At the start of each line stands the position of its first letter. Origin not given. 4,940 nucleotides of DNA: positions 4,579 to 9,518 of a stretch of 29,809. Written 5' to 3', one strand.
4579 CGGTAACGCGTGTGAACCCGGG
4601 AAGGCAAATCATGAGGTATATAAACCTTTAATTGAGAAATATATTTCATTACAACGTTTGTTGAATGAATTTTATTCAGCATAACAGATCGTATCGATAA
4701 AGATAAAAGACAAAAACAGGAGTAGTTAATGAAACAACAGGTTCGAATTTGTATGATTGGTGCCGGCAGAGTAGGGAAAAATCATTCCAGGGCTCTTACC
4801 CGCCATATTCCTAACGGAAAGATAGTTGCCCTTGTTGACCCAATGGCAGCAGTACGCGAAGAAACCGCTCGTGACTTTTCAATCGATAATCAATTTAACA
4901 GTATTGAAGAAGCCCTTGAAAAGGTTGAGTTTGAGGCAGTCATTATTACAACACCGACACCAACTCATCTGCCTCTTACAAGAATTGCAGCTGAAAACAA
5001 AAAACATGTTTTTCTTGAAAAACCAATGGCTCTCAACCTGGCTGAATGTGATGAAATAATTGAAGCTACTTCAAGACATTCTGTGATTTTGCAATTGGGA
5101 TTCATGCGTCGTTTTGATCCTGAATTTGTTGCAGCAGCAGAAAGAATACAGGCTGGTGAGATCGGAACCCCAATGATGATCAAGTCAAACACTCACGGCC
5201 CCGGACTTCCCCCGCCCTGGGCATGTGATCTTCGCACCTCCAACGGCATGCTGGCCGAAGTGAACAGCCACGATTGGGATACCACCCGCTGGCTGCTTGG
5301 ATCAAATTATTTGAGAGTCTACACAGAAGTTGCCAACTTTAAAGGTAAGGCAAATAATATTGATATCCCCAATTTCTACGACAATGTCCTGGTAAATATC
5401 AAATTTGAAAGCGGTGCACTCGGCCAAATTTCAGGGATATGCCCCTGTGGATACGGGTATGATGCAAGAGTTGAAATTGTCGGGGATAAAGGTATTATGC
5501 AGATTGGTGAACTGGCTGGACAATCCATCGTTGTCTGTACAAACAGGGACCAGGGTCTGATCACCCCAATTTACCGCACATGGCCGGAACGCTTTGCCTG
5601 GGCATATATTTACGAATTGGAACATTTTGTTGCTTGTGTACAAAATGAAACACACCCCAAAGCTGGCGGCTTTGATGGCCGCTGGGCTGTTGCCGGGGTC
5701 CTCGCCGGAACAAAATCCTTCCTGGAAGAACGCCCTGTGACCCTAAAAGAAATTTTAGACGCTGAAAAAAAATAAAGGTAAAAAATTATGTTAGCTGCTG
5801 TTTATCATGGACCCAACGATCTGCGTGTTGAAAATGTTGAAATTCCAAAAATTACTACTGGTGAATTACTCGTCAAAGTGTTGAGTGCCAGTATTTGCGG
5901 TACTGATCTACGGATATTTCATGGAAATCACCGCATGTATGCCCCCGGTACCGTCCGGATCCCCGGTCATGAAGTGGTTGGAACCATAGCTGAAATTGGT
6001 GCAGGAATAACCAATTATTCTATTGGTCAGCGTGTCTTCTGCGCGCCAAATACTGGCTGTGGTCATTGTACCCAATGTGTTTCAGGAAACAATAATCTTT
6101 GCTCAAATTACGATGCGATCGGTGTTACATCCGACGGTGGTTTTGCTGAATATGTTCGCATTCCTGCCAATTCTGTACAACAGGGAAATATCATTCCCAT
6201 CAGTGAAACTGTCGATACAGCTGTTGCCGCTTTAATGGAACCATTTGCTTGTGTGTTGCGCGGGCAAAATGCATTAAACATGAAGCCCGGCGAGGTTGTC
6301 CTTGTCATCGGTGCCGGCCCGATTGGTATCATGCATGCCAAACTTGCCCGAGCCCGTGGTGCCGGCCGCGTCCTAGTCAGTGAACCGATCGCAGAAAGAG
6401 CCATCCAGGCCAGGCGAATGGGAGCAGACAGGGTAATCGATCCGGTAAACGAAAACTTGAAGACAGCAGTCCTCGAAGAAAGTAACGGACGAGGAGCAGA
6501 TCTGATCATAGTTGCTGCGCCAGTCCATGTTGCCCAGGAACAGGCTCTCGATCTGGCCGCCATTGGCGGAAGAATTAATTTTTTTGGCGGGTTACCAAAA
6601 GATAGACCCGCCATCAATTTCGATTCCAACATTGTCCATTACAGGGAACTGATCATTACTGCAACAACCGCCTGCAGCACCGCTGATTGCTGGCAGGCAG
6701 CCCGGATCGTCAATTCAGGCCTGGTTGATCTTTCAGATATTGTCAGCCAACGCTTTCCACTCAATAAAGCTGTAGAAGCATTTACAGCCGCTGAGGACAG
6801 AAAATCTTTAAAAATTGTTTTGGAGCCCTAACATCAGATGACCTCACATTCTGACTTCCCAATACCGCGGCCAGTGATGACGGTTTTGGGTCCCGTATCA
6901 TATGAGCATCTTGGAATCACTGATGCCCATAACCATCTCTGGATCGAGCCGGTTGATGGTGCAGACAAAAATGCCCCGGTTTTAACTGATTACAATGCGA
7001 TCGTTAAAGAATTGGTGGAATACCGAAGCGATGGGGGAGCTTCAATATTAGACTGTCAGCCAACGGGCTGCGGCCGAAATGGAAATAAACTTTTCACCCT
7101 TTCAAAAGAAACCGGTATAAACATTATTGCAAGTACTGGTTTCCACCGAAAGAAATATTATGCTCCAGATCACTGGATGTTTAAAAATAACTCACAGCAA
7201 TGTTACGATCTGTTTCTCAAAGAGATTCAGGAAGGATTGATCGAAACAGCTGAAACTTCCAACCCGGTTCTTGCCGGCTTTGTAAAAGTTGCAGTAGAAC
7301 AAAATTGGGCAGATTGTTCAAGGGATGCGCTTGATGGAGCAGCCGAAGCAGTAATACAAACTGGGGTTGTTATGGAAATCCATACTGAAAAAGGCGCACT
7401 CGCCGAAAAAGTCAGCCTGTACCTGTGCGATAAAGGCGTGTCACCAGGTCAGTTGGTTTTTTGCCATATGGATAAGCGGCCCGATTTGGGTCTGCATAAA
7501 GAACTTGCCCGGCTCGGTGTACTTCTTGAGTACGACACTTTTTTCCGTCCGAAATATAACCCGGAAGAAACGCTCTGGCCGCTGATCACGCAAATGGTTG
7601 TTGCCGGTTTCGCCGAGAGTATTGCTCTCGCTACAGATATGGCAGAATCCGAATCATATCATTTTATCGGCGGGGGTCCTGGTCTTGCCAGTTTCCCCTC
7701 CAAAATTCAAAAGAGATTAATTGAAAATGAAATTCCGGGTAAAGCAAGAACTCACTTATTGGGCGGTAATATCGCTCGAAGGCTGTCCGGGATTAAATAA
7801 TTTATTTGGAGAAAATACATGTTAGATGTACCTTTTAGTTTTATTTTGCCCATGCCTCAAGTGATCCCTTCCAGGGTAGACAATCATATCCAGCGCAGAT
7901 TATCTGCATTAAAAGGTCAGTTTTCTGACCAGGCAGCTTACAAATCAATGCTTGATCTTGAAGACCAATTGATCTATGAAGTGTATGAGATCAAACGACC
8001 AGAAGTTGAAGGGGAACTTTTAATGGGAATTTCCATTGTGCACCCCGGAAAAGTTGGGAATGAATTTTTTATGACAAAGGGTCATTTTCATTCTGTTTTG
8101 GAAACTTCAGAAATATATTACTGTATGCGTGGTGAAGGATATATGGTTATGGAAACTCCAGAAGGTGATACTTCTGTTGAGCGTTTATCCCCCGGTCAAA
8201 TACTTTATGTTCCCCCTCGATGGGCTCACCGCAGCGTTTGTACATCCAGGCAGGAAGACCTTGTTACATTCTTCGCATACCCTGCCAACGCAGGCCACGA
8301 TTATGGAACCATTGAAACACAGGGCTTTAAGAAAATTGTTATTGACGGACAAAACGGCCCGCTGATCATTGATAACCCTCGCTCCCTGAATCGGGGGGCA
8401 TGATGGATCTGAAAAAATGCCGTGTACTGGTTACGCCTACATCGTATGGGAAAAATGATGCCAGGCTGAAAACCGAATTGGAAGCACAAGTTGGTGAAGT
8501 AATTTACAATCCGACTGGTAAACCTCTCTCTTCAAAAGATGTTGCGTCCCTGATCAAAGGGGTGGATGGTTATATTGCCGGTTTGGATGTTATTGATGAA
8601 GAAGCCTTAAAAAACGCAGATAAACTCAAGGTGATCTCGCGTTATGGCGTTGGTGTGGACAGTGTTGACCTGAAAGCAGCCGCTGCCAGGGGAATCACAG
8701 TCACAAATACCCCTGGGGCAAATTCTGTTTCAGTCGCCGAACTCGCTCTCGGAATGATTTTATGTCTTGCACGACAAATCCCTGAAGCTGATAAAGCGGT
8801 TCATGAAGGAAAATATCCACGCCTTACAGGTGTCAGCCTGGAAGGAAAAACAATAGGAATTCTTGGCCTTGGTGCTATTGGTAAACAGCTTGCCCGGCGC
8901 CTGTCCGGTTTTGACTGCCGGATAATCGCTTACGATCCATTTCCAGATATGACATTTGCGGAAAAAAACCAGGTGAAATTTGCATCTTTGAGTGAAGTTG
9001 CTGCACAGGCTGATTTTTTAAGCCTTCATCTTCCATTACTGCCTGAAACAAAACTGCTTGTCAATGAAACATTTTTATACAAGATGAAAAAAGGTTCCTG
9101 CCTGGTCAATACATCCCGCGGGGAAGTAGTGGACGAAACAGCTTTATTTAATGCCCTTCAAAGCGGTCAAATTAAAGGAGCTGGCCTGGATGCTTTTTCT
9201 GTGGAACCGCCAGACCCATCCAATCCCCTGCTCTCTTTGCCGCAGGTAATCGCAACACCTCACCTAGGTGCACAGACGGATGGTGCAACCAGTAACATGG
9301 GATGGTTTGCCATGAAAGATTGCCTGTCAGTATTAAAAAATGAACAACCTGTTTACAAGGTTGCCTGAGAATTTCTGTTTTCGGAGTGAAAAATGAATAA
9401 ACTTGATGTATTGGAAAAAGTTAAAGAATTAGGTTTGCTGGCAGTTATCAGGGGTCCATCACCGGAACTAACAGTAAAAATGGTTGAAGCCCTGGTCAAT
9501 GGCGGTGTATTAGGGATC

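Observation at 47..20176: ~20 kb co-regulated catabolic island for an unidentified sugar/polyol/cyclitol, built from paired paralogues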

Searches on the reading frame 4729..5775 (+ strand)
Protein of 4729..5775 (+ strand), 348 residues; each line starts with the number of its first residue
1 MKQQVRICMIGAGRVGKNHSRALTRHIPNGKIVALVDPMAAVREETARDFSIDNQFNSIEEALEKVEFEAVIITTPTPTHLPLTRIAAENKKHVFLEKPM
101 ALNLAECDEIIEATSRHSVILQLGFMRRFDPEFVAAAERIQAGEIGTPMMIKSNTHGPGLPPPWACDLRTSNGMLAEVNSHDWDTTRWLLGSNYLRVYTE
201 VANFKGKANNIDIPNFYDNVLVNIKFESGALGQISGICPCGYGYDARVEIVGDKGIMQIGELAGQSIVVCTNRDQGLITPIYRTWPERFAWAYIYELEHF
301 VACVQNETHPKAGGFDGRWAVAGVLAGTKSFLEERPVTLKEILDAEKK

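Call 3: search_protein_families(library=pfam, proteins=[window:4729-5775:+])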
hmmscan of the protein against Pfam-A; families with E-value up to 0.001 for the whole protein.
window:4729-5775:+ (348 aa): 3 families
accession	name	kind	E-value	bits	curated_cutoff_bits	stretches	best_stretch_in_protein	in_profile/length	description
PF01408.29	GFO_IDH_MocA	-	1.2e-27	97.4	24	1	5-125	1-120/120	Oxidoreductase family, NAD-binding Rossmann fold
PF22725.1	GFO_IDH_MocA_C3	-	9.2e-21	74.6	27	1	133-257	1-123/124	GFO/IDH/MocA C-terminal domain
PF02894.22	GFO_IDH_MocA_C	-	2.3e-18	67.3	22.9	1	138-339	2-218/218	Oxidoreductase family, C-terminal alpha/beta domain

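Call 5: search_protein_families(library=ncbifam, proteins=[window:4729-5775:+], max_evalue=0.00001)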
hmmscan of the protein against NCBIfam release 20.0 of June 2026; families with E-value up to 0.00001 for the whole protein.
window:4729-5775:+ (348 aa): 9 families
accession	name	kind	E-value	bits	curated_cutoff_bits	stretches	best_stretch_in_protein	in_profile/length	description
TIGR04380.1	myo_inos_iolG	equivalog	2.5e-77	260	355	1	5-337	2-329/330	inositol 2-dehydrogenase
NF052679.1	InsChiInosDhIolG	equivalog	6.5e-46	156.9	540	1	5-317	3-305/343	bifunctional inositol 2-dehydrogenase/D-chiro-inositol 1-dehydrogenase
NF040723.1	UDP-GlcNAcDh_Arch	equivalog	1.2e-29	103.8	450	1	5-330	1-300/302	UDP-N-acetylglucosamine 3-dehydrogenase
NF052479.1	LevoglcsnDh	equivalog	1.2e-17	63.7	650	1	3-191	2-203/386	levoglucosan dehydrogenase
NF041392.1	XylDh_Gfo6_Halo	equivalog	1.8e-15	56.6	350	1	3-158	15-173/350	D-xylose 1-dehydrogenase Gfo6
NF058561.1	BT_2158_fam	equivalog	7.4e-14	51.2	750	1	5-200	36-222/487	glycoside 3-dehydrogenase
NF008607.0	PRK11579.1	subfamily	9.7e-14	51.1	330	1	1-212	1-210/346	oxidoreductase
NF007574.0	PRK10206.1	equivalog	8.5e-09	34.9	352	1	39-155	37-153/345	oxidoreductase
NF058563.1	BT_2159_fam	equivalog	1.8e-08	33.8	650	1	5-259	1-250/350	disaccharide 3-dehydrogenase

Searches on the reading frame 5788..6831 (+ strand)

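Call 3: search_protein_families(library=pfam, proteins=[window:5788-6831:+])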
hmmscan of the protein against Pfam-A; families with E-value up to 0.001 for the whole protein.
window:5788-6831:+ (347 aa): 3 families
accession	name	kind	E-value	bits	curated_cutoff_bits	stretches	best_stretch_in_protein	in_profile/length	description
PF08240.17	ADH_N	-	1.6e-27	96.2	23.5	1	25-130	3-99/104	Alcohol dehydrogenase GroES-like domain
PF00107.32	ADH_zinc_N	-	6.1e-20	71.9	31.8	1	178-305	1-124/129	Zinc-binding dehydrogenase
PF13602.12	ADH_zinc_N_2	-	0.00015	23.1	27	1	211-340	1-128/134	Zinc-binding dehydrogenase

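Call 5: search_protein_families(library=ncbifam, proteins=[window:5788-6831:+], max_evalue=0.00001)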
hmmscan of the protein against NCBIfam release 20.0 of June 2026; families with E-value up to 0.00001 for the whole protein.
window:5788-6831:+ (347 aa): 22 families
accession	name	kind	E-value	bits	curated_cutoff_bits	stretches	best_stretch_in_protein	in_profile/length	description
TIGR00692.1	tdh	equivalog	4.2e-66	223.3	458.35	1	14-345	13-338/340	L-threonine 3-dehydrogenase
NF003808.0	PRK05396.1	equivalog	2.9e-64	217.1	380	1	12-346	13-339/341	L-threonine 3-dehydrogenase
NF041097.1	keto_inos_dh_IolM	equivalog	3.4e-60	203.7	450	1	6-345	35-387/389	scyllo-inosose 3-dehydrogenase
NF007489.0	PRK10083.1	equivalog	2.3e-51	174.8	376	1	1-345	1-335/339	Zn-dependent oxidoreductase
NF007642.0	PRK10309.1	equivalog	2.3e-34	119.2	550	1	2-292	2-285/347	galactitol-1-phosphate 5-dehydrogenase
NF007375.0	PRK09880.1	equivalog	4.3e-34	117.8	469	1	3-340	7-335/344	L-idonate 5-dehydrogenase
NF010344.0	PRK13771.1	subfamily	6.6e-34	117.4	349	1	4-340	4-325/334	putative alcohol dehydrogenase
TIGR03366.1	HpnZ_proposed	hypoth_equivalog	1.3e-32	113.2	328.1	1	20-296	1-281/315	putative phosphonate catabolism associated alcohol dehydrogenase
NF006940.0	PRK09422.1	equivalog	4e-32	111.5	344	1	1-278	1-270/338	alcohol dehydrogenase AdhP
NF047908.1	AldhRedAhr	equivalog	1.8e-31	109.3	470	1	10-345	14-333/335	NADPH-dependent aldehyde reductase Ahr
NF041172.1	AcrlCoa_red_Thmprot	equivalog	8.4e-31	107.1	500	1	5-344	5-331/334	acryloyl-CoA reductase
TIGR03989.1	Rxyl_3153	subfamily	2.4e-30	106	440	2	5-107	7-107/370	NDMA-dependent alcohol dehydrogenase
TIGR02822.1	adh_fam_2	subfamily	4.2e-29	101.7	283.5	1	11-332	14-314/329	zinc-binding alcohol dehydrogenase family protein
TIGR02824.1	quinone_pig3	subfamily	1.2e-26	93.4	296.8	2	112-337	87-314/325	putative NAD(P)H quinone oxidoreductase, PIG3 family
TIGR03201.1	dearomat_had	equivalog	1.4e-25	90.2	338.65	1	12-341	11-342/349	6-hydroxycyclohex-1-ene-1-carbonyl-CoA dehydrogenase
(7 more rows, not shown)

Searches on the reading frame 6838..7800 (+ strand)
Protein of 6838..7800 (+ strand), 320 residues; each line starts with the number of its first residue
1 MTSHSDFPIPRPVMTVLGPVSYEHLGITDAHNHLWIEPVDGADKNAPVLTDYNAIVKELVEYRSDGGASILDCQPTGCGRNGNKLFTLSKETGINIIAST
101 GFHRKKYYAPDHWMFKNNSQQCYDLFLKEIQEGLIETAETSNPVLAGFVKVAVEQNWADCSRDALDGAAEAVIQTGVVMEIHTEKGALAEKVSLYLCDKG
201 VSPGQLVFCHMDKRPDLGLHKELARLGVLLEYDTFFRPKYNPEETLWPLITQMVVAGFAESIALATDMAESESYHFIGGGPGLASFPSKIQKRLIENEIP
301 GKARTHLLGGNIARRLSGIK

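Call 3: search_protein_families(library=pfam, proteins=[window:6838-7800:+])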
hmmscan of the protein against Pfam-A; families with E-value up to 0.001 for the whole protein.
window:6838-7800:+ (320 aa): 1 family
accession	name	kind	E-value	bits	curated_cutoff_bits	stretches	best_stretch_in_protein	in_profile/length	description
PF02126.24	PTE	-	4.5e-29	102.3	22.4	1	20-272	1-252/298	Phosphotriesterase family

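Call 5: search_protein_families(library=ncbifam, proteins=[window:6838-7800:+], max_evalue=0.00001)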
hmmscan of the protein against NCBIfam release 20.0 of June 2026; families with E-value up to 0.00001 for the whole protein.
window:6838-7800:+ (320 aa): 3 families
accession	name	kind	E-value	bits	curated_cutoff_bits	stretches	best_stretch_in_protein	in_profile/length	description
NF045706.1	PhFuoseLconase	equivalog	5.1e-30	104.7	630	1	13-268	5-271/332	phospho-furanose lactonase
NF007373.0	PRK09875.1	equivalog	1.4e-20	73.9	486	1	22-271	3-247/292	phosphotriesterase-related protein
NF041153.1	organophos_OPH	equivalog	4.7e-12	45.7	500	1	14-234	38-254/365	organophosphate hydrolase OPH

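Call 47: search_solved_structures(query=window:6838-7800:+, max_evalue=0.00001)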
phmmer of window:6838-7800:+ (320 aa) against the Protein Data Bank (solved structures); distinct sequences matched with E-value up to 0.00001: 128 (the best 60 are shown).
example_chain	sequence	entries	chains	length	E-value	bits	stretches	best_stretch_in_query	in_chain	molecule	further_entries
3msr_A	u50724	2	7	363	8.3e-27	97.5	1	14-269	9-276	amidohydrolases | amidohydrolase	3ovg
3f4c_A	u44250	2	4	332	1.6e-24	90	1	11-236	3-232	Organophosphorus hydrolase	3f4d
3tn4_A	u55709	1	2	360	1e-23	87.3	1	12-235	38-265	Phosphotriesterase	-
4ha0_A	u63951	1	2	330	1e-23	87.3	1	12-236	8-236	Phosphotriesterase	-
4h9u_A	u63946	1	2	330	1e-23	87.3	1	12-236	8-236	Phosphotriesterase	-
3ojg_A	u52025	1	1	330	1.3e-23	87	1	12-235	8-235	Phosphotriesterase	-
3orw_A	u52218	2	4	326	1.3e-23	87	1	13-236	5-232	Phosphotriesterase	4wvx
3tnb_A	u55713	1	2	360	1.3e-23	86.9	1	12-235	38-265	Phosphotriesterase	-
3tn3_A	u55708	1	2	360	1.4e-23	86.9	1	12-235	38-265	Phosphotriesterase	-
4h9y_A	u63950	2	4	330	1.4e-23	86.9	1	12-236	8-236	Phosphotriesterase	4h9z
4h9t_A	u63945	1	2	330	1.7e-23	86.6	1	12-235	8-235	Phosphotriesterase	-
3tn6_A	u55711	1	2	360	1.9e-23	86.5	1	12-235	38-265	Phosphotriesterase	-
5ch9_A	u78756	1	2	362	1.9e-23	86.5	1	12-235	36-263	Phosphotriesterase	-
4h9v_A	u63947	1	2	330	2.7e-23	85.9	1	12-236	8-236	Phosphotriesterase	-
4h9x_A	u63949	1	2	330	3.3e-23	85.7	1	12-235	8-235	Phosphotriesterase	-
3pnz_A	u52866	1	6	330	3.5e-22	82.3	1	14-296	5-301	Phosphotriesterase family protein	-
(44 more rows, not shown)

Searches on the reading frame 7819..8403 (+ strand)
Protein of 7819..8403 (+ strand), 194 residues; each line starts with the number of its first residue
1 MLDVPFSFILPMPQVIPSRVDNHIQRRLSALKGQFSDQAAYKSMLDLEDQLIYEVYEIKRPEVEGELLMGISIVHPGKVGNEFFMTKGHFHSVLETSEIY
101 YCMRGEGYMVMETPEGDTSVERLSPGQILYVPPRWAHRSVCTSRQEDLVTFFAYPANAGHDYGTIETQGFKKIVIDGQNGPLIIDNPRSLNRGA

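Call 3: search_protein_families(library=pfam, proteins=[window:7819-8403:+])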
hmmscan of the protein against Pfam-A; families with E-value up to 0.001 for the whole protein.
window:7819-8403:+ (194 aa): 3 families
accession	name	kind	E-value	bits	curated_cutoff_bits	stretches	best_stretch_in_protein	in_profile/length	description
PF06560.17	GPI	-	9e-32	110.3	20.7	1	25-175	1-166/182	Glucose-6-phosphate isomerase (GPI)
PF00190.28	Cupin_1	-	2.9e-06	27.4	22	1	91-161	49-120/151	Cupin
PF07883.17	Cupin_2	-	0.00027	21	27.2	0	89-147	14-63/70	Cupin domain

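Call 5: search_protein_families(library=ncbifam, proteins=[window:7819-8403:+], max_evalue=0.00001)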
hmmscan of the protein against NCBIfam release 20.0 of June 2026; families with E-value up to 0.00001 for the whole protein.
window:7819-8403:+ (194 aa): 0 families

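Call 24: search_solved_structures(query=window:7819-8403:+, max_evalue=0.01)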
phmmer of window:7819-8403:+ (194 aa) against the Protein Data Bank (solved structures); distinct sequences matched with E-value up to 0.01: 10.
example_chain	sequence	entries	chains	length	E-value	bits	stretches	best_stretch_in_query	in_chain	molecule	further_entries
1j3p_A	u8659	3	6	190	7.2e-53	182.3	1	25-188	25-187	Phosphoglucose Isomerase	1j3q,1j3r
1qxj_A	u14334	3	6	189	1.5e-51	178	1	25-188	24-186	Glucose-6-phosphate isomerase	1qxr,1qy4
1x7n_A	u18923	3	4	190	1.5e-51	178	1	25-188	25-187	Glucose-6-phosphate isomerase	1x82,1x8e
2gc0_A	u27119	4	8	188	1.8e-51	177.7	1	25-188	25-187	Glucose-6-phosphate isomerase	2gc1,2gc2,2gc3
4lul_A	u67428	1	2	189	1.9e-50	174.4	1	25-188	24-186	Glucose-6-phosphate isomerase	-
4luk_A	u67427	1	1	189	1.9e-50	174.4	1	25-188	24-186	Glucose-6-phosphate isomerase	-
4lta_A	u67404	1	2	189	2.7e-50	173.9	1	25-188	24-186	Glucose-6-phosphate isomerase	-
4lum_A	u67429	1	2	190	2.7e-50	173.9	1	25-188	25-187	Glucose-6-phosphate isomerase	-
3sxw_A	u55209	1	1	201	1.1e-46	162.1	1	25-188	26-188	Glucose-6-phosphate isomerase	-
2vqa_A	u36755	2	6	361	3.8e-06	29.9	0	88-152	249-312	SLL1358 PROTEIN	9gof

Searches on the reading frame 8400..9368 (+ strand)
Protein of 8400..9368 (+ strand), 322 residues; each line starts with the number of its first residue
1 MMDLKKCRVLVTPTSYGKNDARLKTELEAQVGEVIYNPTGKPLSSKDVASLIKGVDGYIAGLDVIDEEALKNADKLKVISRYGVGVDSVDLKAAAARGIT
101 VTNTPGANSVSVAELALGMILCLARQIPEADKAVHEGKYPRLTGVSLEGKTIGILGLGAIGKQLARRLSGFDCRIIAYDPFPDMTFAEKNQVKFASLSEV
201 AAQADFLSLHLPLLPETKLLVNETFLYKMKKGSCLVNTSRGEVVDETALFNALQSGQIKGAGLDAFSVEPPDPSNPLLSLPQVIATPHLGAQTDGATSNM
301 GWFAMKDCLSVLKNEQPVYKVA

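Call 3: search_protein_families(library=pfam, proteins=[window:8400-9368:+])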
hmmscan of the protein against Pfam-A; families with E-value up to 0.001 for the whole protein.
window:8400-9368:+ (322 aa): 4 families
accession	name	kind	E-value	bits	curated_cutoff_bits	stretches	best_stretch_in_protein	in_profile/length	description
PF02826.25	2-Hacid_dh_C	-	6.9e-61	205.2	25.1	1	117-290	1-178/178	D-isomer specific 2-hydroxyacid dehydrogenase, NAD binding domain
PF00389.36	2-Hacid_dh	-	9.2e-26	90.6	24.6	1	27-321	15-133/134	D-isomer specific 2-hydroxyacid dehydrogenase, catalytic domain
PF03446.21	NAD_binding_2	-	1.1e-06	29.2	21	1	151-258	1-112/161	NAD binding domain of 6-phosphogluconate dehydrogenase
PF07991.19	KARI_N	-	6.7e-05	23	20.6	1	147-236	2-92/165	Acetohydroxy acid isomeroreductase, NADPH-binding domain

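Call 5: search_protein_families(library=ncbifam, proteins=[window:8400-9368:+], max_evalue=0.00001)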
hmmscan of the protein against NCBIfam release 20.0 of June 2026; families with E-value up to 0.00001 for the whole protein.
window:8400-9368:+ (322 aa): 21 families
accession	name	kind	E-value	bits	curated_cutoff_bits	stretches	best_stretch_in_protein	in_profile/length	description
TIGR01327.1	PGDH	equivalog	1.2e-81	275.1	454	1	63-315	50-304/525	phosphoglycerate dehydrogenase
NF009714.1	PRK13243.1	equivalog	2.4e-65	221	455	1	41-317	32-318/332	glyoxylate reductase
NF008759.0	PRK11790.1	equivalog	3.9e-57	193.8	404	1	64-310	65-315/410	phosphoglycerate dehydrogenase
NF005069.0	PRK06487.1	equivalog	7.2e-50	169.8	448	1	44-289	38-288/320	2-hydroxyacid dehydrogenase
NF011938.0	PRK15409.1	equivalog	6.3e-49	166.7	492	1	42-313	33-310/324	glyoxylate/hydroxypyruvate reductase GhrB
NF005750.0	PRK07574.1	equivalog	3.2e-46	158.1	329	1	66-296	105-341/386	NAD-dependent formate dehydrogenase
NF006263.0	PRK08410.1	equivalog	2.5e-42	145.4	389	1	45-290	33-285/311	D-2-hydroxyacid dehydrogenase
NF041369.1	Dhydh_Halo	equivalog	4.2e-40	137.9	400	1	84-307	64-290/305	D-2-hydroxyacid dehydrogenase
NF005387.0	PRK06932.1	equivalog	4.3e-40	137.6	492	1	47-297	37-295/314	2-hydroxyacid dehydrogenase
NF006374.0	PRK08605.1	subfamily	5e-37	127.7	356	1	47-315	38-325/332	D-lactate dehydrogenase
NF001309.0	PRK00257.1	equivalog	8.8e-37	127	434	1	59-295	43-262/379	4-phosphoerythronate dehydrogenase PdxB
NF000492.1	vanH_gen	exception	9.9e-36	123.4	540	1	69-267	61-253/312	D-lactate dehydrogenase VanH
NF005027.0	PRK06436.1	equivalog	1e-29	103.6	261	1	58-292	33-259/303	2-hydroxyacid dehydrogenase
NF000371.1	vanH_Agroup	exception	7.2e-29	101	700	1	69-269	66-260/322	VanH-A/VanH-Pt family D-lactate dehydrogenase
NF000112.1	vanH-Amyco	exception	5.6e-28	98.2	625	1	75-314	95-342/348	VanH-AOV family D-lactate dehydrogenase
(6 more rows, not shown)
